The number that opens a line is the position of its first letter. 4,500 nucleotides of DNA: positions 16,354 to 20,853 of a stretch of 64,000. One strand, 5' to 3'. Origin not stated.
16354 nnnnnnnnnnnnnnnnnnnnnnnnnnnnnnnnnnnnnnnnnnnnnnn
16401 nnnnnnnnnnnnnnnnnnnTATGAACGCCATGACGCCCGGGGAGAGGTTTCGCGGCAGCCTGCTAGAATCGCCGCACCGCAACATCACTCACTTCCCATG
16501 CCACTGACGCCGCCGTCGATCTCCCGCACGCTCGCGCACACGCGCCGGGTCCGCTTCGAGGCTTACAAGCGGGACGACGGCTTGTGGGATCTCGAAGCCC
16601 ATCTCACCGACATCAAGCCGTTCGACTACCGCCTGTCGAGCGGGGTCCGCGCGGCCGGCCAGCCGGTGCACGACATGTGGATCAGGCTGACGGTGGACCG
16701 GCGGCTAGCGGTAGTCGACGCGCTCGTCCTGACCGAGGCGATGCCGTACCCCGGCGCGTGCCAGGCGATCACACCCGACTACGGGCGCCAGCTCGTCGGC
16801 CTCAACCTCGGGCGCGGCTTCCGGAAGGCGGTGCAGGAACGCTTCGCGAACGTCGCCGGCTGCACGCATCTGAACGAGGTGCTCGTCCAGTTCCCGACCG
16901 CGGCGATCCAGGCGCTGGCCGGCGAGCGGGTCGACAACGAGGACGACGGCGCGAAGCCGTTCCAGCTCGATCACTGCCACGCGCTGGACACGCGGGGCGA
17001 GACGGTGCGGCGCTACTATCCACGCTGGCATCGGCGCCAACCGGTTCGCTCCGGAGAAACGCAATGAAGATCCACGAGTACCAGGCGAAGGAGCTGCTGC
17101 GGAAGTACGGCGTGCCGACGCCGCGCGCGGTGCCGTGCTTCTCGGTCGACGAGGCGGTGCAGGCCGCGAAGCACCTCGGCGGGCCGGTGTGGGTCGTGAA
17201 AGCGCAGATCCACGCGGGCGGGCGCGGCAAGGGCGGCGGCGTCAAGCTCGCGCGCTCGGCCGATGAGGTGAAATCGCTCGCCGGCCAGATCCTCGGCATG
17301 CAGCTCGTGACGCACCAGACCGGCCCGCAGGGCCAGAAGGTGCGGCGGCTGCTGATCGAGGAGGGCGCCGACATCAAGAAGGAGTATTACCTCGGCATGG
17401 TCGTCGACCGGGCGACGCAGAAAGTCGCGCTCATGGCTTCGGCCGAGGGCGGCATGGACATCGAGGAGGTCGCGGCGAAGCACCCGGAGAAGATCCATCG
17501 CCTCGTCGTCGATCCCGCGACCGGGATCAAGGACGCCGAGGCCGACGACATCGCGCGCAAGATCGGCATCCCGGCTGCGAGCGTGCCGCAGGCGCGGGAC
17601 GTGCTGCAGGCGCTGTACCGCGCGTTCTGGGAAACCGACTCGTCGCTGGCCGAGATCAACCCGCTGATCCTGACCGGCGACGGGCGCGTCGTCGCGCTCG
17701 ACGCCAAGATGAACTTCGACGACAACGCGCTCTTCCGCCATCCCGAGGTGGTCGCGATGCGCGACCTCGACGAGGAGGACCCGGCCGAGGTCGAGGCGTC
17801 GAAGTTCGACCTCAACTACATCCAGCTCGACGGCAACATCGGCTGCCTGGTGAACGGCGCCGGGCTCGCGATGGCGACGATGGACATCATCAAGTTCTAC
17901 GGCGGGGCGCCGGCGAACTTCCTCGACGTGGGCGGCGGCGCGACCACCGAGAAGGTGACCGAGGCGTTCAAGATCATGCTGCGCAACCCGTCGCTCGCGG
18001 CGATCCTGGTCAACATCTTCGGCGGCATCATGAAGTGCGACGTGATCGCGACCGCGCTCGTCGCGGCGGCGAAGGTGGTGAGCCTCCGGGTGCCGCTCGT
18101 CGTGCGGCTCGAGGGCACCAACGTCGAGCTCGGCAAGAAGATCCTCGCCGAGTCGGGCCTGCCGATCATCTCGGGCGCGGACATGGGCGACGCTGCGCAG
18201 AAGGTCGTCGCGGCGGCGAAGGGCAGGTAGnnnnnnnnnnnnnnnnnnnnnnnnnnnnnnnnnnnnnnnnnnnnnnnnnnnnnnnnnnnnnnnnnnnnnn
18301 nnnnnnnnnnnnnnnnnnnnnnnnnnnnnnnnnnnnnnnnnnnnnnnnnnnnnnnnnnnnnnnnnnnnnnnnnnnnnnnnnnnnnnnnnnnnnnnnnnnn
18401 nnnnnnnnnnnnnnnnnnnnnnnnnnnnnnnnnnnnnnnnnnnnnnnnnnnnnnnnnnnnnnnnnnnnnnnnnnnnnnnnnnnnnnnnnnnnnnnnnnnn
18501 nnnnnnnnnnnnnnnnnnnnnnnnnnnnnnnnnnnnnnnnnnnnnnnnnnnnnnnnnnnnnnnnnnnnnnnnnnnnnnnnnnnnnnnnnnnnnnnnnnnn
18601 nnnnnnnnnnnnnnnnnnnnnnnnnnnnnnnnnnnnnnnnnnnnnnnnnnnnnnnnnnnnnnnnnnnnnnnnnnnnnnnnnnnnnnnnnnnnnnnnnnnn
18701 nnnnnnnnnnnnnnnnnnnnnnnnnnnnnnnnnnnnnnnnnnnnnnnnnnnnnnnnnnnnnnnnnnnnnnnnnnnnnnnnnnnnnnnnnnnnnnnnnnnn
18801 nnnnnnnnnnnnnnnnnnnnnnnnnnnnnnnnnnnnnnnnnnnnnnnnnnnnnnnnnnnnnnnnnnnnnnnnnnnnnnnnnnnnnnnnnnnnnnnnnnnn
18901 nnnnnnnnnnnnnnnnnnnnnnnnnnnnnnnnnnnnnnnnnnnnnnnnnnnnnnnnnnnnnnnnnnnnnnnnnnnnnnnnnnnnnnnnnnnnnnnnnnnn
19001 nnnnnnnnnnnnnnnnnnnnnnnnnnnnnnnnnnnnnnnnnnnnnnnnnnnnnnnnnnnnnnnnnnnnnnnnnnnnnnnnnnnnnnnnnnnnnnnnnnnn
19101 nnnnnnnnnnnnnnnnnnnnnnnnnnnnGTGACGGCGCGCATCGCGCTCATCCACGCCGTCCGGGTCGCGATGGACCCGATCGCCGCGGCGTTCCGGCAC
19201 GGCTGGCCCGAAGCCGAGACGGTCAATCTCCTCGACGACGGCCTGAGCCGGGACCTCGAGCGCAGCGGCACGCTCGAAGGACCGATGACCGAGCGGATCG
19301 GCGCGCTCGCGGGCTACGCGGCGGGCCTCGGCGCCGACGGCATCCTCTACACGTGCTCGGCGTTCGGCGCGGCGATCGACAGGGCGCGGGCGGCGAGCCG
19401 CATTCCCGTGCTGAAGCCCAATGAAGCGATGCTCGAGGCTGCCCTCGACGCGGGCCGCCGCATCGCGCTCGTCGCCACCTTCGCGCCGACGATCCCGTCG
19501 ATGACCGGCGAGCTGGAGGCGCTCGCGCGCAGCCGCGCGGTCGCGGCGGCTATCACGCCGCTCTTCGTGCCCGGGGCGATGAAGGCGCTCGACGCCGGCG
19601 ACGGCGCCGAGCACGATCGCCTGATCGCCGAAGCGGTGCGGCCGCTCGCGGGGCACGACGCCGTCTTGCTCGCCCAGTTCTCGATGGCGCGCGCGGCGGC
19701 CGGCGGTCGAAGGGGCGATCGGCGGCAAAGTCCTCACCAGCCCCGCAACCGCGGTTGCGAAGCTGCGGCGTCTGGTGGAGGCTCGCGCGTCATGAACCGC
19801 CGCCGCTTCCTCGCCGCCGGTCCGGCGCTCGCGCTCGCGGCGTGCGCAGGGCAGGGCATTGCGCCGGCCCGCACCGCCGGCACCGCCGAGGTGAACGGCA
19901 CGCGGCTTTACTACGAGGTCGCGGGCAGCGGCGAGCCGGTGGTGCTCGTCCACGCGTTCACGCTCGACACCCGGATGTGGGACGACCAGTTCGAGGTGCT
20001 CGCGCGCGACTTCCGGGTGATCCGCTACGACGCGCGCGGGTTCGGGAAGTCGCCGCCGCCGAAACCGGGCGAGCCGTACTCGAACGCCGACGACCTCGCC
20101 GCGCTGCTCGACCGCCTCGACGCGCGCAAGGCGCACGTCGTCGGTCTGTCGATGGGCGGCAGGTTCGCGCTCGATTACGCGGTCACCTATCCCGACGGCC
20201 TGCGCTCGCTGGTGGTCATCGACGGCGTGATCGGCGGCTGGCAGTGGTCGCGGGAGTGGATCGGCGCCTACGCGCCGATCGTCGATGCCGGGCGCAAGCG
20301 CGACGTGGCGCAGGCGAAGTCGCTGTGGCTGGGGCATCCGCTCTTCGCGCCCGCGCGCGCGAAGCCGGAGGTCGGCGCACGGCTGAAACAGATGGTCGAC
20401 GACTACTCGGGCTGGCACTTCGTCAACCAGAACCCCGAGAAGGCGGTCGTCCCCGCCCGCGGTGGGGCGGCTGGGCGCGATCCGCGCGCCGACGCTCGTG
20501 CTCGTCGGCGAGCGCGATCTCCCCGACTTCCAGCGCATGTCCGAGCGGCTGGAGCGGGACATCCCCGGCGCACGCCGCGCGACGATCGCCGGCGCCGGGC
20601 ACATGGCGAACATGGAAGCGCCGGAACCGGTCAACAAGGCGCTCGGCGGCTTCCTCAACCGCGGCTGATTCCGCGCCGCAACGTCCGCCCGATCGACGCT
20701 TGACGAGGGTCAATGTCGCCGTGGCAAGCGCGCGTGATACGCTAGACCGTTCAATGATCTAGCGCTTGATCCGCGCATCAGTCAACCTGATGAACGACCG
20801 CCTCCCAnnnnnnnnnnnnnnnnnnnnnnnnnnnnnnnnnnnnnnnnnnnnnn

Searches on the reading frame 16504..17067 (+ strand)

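Call 63: search_protein_families(library=pfam, proteins=[window:16504-17067:+], max_evalue=0.00001)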
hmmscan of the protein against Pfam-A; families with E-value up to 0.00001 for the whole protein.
window:16504-17067:+ (187 aa): 1 family
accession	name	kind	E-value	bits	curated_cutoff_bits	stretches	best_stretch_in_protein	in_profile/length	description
PF11136.13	DUF2889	-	5.7e-40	136.8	25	1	12-136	1-123/123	Protein of unknown function (DUF2889)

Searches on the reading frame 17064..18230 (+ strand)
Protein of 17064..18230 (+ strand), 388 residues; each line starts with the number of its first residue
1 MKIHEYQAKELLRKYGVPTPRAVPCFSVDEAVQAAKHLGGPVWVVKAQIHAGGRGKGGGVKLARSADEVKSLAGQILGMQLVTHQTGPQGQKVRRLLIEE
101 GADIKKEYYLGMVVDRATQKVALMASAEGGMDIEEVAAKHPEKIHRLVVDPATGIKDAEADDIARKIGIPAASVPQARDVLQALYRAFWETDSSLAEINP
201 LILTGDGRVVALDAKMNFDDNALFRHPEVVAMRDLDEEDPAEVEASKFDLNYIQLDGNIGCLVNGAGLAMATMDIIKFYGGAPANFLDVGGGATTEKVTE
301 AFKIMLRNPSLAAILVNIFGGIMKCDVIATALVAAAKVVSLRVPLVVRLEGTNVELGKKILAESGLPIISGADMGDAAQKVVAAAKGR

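Call 63: search_protein_families(library=pfam, proteins=[window:17064-18230:+], max_evalue=0.00001)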
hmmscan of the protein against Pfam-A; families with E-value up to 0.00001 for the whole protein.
window:17064-18230:+ (388 aa): 4 families
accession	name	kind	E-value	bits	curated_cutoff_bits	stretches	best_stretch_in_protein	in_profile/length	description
PF08442.15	ATP-grasp_2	-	1.4e-80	270.1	29.5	1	2-202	1-201/202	ATP-grasp domain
PF00549.24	Ligase_CoA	-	3.2e-31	108.6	24.5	1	262-382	1-128/128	CoA-ligase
PF24948.1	Citrate_synth_N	-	8.6e-17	61.7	83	1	2-225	4-227/232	ATP-citrate synthase ATP-grasp domain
PF13549.11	ATP-grasp_5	-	1.5e-10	41.3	27.6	1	4-217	11-220/221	ATP-grasp domain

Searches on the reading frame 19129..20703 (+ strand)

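Call 63: search_protein_families(library=pfam, proteins=[window:19129-20703:+], max_evalue=0.00001)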
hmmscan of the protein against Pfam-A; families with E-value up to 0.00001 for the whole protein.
window:19129-20703:+ (524 aa): 4 families
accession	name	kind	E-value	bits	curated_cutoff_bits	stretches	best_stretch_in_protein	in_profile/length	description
PF00561.26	Abhydrolase_1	-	3.4e-22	79.7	25.8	1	270-396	2-131/245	alpha/beta hydrolase fold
PF12697.13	Abhydrolase_6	-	3.9e-16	60.8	26.3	1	271-478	1-204/217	Alpha/beta hydrolase family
PF01177.27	Asp_Glu_race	-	4.5e-12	46.7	31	1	61-188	60-187/211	Asp/Glu/Hydantoin racemase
PF12146.15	Hydrolase_4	-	5e-09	36.3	27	1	271-368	7-111/239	Serine aminopeptidase, S33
